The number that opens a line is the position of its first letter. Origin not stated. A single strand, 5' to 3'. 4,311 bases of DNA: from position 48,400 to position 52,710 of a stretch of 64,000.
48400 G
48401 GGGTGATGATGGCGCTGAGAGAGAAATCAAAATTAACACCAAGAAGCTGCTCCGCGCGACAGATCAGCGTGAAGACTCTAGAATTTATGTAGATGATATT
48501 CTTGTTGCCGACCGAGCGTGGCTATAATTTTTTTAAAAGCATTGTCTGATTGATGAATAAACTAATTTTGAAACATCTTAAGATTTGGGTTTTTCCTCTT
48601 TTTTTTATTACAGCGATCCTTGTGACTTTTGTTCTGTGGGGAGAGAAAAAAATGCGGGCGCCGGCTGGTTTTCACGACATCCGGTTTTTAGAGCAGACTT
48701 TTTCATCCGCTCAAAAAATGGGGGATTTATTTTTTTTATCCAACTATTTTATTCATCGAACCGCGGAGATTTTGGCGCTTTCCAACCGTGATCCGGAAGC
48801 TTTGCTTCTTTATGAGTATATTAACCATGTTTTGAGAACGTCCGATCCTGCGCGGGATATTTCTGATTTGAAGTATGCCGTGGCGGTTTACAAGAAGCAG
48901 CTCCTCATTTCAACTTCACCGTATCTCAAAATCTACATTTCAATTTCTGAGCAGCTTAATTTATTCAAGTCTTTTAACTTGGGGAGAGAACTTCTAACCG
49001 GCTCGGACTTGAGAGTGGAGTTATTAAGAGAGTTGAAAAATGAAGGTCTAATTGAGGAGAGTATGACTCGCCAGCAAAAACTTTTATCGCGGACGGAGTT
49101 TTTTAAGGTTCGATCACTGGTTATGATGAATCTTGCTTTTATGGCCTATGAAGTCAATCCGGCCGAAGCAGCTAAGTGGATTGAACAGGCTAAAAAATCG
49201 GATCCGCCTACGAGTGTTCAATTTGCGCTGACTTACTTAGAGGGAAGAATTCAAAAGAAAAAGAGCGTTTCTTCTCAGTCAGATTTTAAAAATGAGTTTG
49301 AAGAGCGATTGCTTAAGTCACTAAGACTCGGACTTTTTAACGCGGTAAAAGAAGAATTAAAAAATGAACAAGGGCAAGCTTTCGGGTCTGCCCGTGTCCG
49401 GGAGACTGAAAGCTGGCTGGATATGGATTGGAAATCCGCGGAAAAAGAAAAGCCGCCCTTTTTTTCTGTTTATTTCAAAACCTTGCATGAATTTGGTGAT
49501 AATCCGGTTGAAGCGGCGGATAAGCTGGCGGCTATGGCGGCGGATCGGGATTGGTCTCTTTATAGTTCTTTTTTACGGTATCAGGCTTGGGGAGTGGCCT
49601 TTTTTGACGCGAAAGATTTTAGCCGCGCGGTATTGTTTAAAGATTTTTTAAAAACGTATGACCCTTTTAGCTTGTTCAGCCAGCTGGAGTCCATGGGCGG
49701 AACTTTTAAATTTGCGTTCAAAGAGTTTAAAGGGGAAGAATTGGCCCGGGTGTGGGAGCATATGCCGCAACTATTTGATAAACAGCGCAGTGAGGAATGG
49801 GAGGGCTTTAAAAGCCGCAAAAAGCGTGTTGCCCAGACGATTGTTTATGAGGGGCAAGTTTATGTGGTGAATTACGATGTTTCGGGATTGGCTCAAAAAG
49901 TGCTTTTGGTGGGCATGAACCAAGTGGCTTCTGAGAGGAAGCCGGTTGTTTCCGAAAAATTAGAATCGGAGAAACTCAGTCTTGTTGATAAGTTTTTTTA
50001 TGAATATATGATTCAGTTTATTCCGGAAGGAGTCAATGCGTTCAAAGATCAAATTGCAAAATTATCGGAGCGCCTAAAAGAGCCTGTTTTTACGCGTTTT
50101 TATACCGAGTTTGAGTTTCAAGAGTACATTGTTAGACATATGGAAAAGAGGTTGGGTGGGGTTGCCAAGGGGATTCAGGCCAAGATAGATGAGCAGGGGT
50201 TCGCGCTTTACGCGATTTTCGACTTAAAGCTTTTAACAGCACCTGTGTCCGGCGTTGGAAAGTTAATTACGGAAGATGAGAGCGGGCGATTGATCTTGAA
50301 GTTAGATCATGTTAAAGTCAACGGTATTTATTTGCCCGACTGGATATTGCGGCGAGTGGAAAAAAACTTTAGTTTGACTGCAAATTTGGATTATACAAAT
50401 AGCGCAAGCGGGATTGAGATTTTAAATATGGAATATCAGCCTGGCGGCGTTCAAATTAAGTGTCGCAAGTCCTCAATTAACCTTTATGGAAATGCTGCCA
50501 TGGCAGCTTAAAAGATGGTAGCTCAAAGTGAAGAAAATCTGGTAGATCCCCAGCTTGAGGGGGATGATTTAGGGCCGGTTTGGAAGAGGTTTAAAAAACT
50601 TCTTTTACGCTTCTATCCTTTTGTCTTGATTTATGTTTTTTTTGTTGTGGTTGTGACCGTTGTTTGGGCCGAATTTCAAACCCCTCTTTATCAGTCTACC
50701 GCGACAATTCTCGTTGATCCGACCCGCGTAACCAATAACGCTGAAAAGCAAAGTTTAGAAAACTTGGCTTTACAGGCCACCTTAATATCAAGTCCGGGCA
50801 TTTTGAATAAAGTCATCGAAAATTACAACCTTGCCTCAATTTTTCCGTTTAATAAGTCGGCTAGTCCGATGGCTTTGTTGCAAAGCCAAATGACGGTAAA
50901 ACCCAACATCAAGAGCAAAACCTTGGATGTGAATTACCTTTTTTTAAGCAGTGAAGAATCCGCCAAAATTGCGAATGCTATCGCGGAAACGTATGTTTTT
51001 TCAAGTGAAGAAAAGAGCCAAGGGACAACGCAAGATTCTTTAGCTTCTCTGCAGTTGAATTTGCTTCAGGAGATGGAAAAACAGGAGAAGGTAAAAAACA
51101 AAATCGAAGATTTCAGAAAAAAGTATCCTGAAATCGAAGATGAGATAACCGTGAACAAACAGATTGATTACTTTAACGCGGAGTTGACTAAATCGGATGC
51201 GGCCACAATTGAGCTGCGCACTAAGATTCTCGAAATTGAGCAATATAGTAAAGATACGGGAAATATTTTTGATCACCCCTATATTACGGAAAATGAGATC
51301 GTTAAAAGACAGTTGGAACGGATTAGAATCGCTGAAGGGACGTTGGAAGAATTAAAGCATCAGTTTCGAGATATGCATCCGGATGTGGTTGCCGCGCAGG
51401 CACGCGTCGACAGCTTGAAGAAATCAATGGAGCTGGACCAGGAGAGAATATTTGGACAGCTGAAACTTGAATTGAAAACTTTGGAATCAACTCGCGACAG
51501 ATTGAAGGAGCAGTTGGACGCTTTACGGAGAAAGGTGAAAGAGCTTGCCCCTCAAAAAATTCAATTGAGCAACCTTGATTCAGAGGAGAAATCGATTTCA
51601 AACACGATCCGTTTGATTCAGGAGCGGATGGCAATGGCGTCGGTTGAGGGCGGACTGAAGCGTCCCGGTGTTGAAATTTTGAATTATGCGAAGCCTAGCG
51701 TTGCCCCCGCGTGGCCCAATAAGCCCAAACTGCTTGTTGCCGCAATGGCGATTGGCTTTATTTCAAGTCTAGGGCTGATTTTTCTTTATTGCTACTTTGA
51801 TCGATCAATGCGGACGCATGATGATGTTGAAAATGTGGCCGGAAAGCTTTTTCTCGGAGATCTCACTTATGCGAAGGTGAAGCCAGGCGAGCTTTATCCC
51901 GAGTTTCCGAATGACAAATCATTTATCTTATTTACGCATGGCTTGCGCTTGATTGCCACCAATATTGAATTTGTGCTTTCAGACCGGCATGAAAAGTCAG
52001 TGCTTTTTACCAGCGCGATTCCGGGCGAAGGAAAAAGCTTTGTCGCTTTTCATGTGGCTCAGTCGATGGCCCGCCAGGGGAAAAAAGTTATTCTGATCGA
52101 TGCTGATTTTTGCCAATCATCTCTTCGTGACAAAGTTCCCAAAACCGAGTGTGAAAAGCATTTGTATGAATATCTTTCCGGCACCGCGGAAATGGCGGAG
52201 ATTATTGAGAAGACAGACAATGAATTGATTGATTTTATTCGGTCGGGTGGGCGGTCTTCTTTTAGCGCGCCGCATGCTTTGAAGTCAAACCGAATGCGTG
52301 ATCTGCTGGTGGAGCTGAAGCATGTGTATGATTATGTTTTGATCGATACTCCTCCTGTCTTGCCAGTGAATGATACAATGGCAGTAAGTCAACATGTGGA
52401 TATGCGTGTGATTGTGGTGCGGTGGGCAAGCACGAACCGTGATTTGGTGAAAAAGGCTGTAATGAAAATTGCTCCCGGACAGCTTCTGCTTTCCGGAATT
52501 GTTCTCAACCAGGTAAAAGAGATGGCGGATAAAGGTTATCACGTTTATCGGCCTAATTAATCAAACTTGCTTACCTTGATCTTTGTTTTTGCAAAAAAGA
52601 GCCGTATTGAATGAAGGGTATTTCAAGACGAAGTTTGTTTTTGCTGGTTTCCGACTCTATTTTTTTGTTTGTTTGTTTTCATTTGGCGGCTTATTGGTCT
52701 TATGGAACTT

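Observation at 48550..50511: Uncharacterised 653-aa membrane-anchored protein occupying the wzb slot between wza and wzc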

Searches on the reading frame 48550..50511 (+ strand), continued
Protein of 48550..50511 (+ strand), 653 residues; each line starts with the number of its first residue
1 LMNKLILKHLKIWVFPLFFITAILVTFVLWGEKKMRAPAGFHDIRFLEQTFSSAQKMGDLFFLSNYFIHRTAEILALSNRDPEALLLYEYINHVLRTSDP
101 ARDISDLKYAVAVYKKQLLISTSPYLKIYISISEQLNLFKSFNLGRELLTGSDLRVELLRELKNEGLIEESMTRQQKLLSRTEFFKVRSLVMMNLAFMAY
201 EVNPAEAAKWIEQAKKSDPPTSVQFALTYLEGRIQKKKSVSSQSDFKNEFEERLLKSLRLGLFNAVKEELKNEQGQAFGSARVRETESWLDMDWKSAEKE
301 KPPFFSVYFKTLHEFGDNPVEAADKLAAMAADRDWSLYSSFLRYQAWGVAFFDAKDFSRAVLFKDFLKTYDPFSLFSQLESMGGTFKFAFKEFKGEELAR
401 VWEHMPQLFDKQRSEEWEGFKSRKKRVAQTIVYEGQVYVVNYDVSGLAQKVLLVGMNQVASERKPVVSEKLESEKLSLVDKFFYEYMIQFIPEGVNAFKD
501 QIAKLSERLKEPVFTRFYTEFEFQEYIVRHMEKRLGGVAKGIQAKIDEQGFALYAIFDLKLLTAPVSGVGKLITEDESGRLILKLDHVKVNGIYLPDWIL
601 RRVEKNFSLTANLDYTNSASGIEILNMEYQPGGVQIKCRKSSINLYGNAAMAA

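Call 81: find_related_loci(query=A6, collection=metagenome_contigs, flank=6000)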
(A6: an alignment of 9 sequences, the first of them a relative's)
Query A6 (633 aa) in metagenome_contigs; peptide patterns used: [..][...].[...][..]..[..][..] (x = any residue, [..] = any of these).
67 stretches matched a pattern; 13 encode a relative of the query (tblastn E <= 1e-3); 13 distinct loci.
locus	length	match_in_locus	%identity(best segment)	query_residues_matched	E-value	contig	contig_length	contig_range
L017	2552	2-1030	89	291-633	0e+0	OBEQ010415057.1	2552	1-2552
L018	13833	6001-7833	45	3-620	1e-173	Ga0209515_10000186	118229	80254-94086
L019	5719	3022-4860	44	3-620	2e-171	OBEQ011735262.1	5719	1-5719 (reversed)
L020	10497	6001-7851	43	1-618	6e-167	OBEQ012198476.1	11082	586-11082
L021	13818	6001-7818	45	4-616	2e-163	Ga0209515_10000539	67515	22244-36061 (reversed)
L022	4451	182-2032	42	1-618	2e-163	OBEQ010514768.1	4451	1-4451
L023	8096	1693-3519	42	6-618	2e-157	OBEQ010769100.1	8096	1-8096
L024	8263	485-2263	35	1-619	9e-108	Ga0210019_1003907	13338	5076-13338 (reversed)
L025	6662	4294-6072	35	1-619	1e-107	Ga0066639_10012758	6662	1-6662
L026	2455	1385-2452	45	3-359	5e-96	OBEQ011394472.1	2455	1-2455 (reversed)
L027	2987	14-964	48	297-620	3e-91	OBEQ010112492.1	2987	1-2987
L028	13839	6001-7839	45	3-620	2e-166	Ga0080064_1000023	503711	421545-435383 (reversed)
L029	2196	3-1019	33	252-618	8e-52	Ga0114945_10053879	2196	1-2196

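Call 88: find_encoding_contigs(protein=P0043, flank=9000, max_places=2)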
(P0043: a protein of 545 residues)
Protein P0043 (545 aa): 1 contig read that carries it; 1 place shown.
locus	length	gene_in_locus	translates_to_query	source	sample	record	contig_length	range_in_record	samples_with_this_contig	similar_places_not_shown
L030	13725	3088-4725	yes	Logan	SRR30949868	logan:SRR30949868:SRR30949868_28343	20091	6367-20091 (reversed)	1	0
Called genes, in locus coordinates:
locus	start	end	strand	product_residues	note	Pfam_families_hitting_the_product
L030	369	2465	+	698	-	-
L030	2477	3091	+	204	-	PF02563:Poly_export, PF10531:SLBB, PF22461:SLBB_2 (weak)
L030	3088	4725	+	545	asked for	-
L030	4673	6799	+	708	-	PF02706:Wzz (faint), PF09140:MipZ (faint), PF13614:AAA_31, PF01656:CbiA (weak)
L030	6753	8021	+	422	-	PF03808:Glyco_tran_WecG, PF01740:STAS (weak), PF13466:STAS_2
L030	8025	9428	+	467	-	PF13727:CoA_binding_3, PF02397:Bac_transf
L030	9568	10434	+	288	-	PF13641:Glyco_tranf_2_3, PF00535:Glycos_transf_2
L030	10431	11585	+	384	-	PF00534:Glycos_transf_1, PF13692:Glyco_trans_1_4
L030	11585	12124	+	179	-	PF25087:GMPPB_C (faint), PF00132:Hexapep, PF14602:Hexapep_2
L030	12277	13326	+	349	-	PF00534:Glycos_transf_1, PF13692:Glyco_trans_1_4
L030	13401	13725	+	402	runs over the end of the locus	PF00534:Glycos_transf_1, PF13692:Glyco_trans_1_4, PF13524:Glyco_trans_1_2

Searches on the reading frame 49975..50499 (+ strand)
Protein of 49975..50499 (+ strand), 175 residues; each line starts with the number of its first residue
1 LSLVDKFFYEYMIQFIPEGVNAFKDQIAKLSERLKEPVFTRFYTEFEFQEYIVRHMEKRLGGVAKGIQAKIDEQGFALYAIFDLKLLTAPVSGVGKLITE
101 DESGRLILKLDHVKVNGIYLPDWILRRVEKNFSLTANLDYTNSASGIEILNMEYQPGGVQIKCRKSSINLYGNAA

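Call 62: search_solved_structures(query=A5, max_evalue=10)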
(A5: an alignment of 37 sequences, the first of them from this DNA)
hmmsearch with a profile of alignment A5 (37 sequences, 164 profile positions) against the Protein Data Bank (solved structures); distinct sequences matched with E-value up to 10: 4.
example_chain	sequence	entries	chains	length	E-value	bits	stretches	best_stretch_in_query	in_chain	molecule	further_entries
8uqf_A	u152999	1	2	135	0.22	14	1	36-89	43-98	designed cortisol-binding protein hcy129_mpnn5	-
5n72_A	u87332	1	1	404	0.41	13.2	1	43-98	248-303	WipA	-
5y9o_A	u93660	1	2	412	0.63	12.6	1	43-98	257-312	WipA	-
5n6x_A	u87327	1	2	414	0.67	12.5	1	43-98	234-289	WipA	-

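Call 63: search_protein_families(library=pfam, alignment_id=A5, max_evalue=10)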
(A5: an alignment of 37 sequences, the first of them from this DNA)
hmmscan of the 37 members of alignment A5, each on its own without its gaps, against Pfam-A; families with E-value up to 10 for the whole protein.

A. member 1, seq(175 aa): 0 families

B. families by the number of members that match (of 37 scanned): 9 families
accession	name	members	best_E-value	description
PF11209.13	LmeA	7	1.9e-05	LmeA-like phospholipid-binding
PF22243.2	DUF5018-rel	1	0.032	DUF5018-related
PF23886.1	DUF7239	1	0.043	Family of unknown function (DUF7239)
PF13911.12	AhpC-TSA_2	1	0.045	AhpC/TSA antioxidant enzyme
PF12568.14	PanZ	1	0.051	Acetyltransferase (GNAT) domain, PanZ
PF09886.14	DUF2113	1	0.083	Uncharacterized protein conserved in archaea (DUF2113)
PF14425.11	Imm3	1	0.1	Immunity protein Imm3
PF11378.13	DUF3181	1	0.16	Protein of unknown function (DUF3181)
PF07368.16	DUF1487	1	0.23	Protein of unknown function (DUF1487)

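Call 78: find_homologous_proteins(query=A5, max_evalue=0.01)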
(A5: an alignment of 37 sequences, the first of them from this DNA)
Query A5 (37 sequences) (175 aa, profile of the alignment): 3 proteins with E <= 0.01 among 3038 candidates.
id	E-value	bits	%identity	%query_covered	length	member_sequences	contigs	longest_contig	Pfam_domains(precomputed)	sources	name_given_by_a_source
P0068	1.5e-43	166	50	95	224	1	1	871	-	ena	-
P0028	1.3e-42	163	27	76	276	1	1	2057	-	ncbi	-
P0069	1.2e-28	117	22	59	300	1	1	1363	-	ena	-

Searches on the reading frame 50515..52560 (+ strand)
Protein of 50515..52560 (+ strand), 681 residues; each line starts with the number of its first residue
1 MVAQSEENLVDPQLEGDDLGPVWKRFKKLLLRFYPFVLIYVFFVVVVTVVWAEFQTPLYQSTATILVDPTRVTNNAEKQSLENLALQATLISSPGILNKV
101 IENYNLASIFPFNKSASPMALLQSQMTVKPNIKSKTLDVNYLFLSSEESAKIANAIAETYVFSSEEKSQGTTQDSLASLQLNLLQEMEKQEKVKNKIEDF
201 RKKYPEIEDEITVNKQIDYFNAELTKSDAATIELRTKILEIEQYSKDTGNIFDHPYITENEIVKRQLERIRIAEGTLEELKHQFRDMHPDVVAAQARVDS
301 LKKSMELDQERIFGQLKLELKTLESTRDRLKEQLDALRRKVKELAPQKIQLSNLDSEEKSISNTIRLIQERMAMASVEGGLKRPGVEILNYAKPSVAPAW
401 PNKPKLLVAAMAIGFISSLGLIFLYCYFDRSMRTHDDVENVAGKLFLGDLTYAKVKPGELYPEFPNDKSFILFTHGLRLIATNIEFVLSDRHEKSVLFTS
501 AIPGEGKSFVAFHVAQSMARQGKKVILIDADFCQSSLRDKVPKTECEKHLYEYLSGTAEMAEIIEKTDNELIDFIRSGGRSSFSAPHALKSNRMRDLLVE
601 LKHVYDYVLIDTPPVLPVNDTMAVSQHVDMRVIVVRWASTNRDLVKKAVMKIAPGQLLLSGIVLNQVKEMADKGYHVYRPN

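Call 5: search_protein_families(library=pfam, proteins=[window:50515-52560:+], max_evalue=0.1)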
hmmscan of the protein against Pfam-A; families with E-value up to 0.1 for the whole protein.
window:50515-52560:+ (681 aa): 12 families
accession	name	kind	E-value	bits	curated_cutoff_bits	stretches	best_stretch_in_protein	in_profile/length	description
PF13614.12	AAA_31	-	2.9e-15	57.1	27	1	504-624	12-137/177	AAA domain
PF10609.15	ParA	-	1.5e-07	31.6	27.1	1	495-665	5-173/246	NUBPL iron-transfer P-loop NTPase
PF01656.29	CbiA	-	6.8e-07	29.7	25.4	1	504-669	9-85/125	CobQ/CobB/MinD/ParA nucleotide binding domain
PF09140.17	MipZ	-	3.4e-06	27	20.7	1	501-614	8-109/262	ATPase MipZ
PF24883.2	NPHP3_N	-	0.00012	22.8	24.8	1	488-534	16-62/164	Nephrocystin 3, N-terminal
PF02706.20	Wzz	-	0.00065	20.4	25.5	1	37-103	19-90/91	Chain length determinant protein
PF06414.18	Zeta_toxin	-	0.011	15.6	22.3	1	490-535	12-56/199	Zeta toxin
PF20994.3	CENPU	-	0.014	15.5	27.8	1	177-243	102-170/200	CENPU protein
PF01583.26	APS_kinase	-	0.021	15.3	21.1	1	496-565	4-71/152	Adenylylsulphate kinase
PF13481.12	AAA_25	-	0.025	14.6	27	0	493-525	32-63/195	AAA domain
PF06564.18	CBP_BcsQ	-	0.041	13.8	21.3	0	504-636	12-146/234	Cellulose biosynthesis protein BcsQ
PF20369.3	DUF6664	-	0.085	14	27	0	173-244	15-85/105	Family of unknown function (DUF6664)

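Call 6: search_protein_families(library=ncbifam, proteins=[window:50515-52560:+], max_evalue=0.1)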
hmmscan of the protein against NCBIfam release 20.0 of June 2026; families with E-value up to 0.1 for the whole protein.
window:50515-52560:+ (681 aa): 26 families (the best 25 are shown)
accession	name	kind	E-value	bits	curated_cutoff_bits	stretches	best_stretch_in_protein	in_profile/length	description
TIGR01007.1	eps_fam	subfamily_domain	3.9e-36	124.5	108.05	1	478-678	4-203/204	polysaccharide biosynthesis tyrosine autokinase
TIGR01005.1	eps_transp_fam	subfamily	3e-32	111.7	411.7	2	473-667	526-718/754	exopolysaccharide transport protein family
TIGR03018.1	pepcterm_TyrKin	hypoth_equivalog_domain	2.1e-28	99.1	230.65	1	489-665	31-207/207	XrtA-associated tyrosine autokinase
NF007350.0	PRK09841.1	equivalog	4.3e-25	88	1248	1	472-675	510-711/726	tyrosine-protein kinase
TIGR03017.1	EpsF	equivalog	2.4e-23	82.6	422.75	1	33-441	13-434/444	chain length determinant protein EpsF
NF008568.0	PRK11519.1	equivalog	7.1e-22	77.4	1068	1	477-676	510-706/720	tyrosine-protein kinase Wzc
TIGR03007.1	pepcterm_ChnLen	equivalog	6.9e-18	64.1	278.85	1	37-451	17-461/498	XrtA system polysaccharide chain length determinant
TIGR01006.1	polys_exp_MPA1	subfamily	1.1e-11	44.6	296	2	335-446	104-217/226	CspC family polysaccharide chain length determinant protein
TIGR01969.1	minD_arch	subfamily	3e-11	43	201.75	1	496-669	3-172/251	cell division ATPase MinD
TIGR03029.1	EpsG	equivalog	7.3e-11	41.7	313.8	1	489-641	99-249/274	chain length determinant protein tyrosine kinase EpsG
NF041546.1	ParA_partition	equivalog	1.5e-08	34.4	180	1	504-540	10-45/203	ParA family partition ATPase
TIGR01968.1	minD_bact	equivalog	2.1e-08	33.8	212.9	1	495-635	3-141/261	septum site-determining protein MinD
NF047398.1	AAA_KGGVGR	domain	1.7e-05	25.2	90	1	496-611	5-148/190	KGGVGR-motif variant AAA ATPase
NF041136.1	MrpORP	equivalog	8.8e-05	21.9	450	1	494-538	6-50/365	iron-sulfur cluster carrier protein MrpORP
TIGR03453.1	partition_RepA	equivalog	0.00016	20.6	348.45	1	504-618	115-248/387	plasmid partitioning protein RepA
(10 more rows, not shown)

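Call 75: search_solved_structures(query=window:50515-52560:+, max_evalue=0.001)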
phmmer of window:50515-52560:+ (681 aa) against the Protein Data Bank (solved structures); distinct sequences matched with E-value up to 0.001: 21.
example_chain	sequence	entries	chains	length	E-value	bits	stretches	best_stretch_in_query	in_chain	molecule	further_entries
9i2q_D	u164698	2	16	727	8e-23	84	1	311-675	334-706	Putative transmembrane protein Wzc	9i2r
7nhr_A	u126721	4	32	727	8e-23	84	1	311-675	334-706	Putative transmembrane protein Wzc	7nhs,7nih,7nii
9exo_H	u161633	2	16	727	8e-23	84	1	311-675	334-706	Putative transmembrane protein Wzc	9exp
7ni2_A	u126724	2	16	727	8.1e-23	84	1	311-675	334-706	Tyrosine-protein kinase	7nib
9exq_D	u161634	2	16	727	9.3e-23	83.8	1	311-675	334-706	Putative transmembrane protein Wzc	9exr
6u1q_A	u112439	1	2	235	1.4e-20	76.6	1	474-673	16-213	VpsO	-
4jlv_A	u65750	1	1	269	6.6e-20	74.3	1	427-678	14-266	C-terminal fragment of Membrane protein CapA1, Putative uncharacterized protein capB1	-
6z0p_A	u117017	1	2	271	7.8e-20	74.1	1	472-671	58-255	BceF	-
3cio_A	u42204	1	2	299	1.2e-19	73.4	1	475-675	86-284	Tyrosine-protein kinase etk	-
9r62_I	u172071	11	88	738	1.8e-18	69.6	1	472-676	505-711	Tyrosine-protein kinase wzc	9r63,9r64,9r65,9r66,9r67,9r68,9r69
9xgv_A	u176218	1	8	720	2.1e-18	69.4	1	472-676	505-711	Tyrosine-protein kinase wzc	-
4jmp_A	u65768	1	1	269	4.6e-18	68.3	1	428-678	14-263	C-terminal fragment of CapA, Protein tyrosine kinase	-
3bfv_A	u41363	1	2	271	1.9e-17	66.3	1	427-678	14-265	Membrane protein CapA1, Protein tyrosine kinase,Protein tyrosine kinase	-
3la6_A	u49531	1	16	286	9e-17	64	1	474-676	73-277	Tyrosine-protein kinase wzc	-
2ved_A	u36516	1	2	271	1.3e-16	63.5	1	427-678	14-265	MEMBRANE PROTEIN CAPA1, PROTEIN TYROSINE KINASE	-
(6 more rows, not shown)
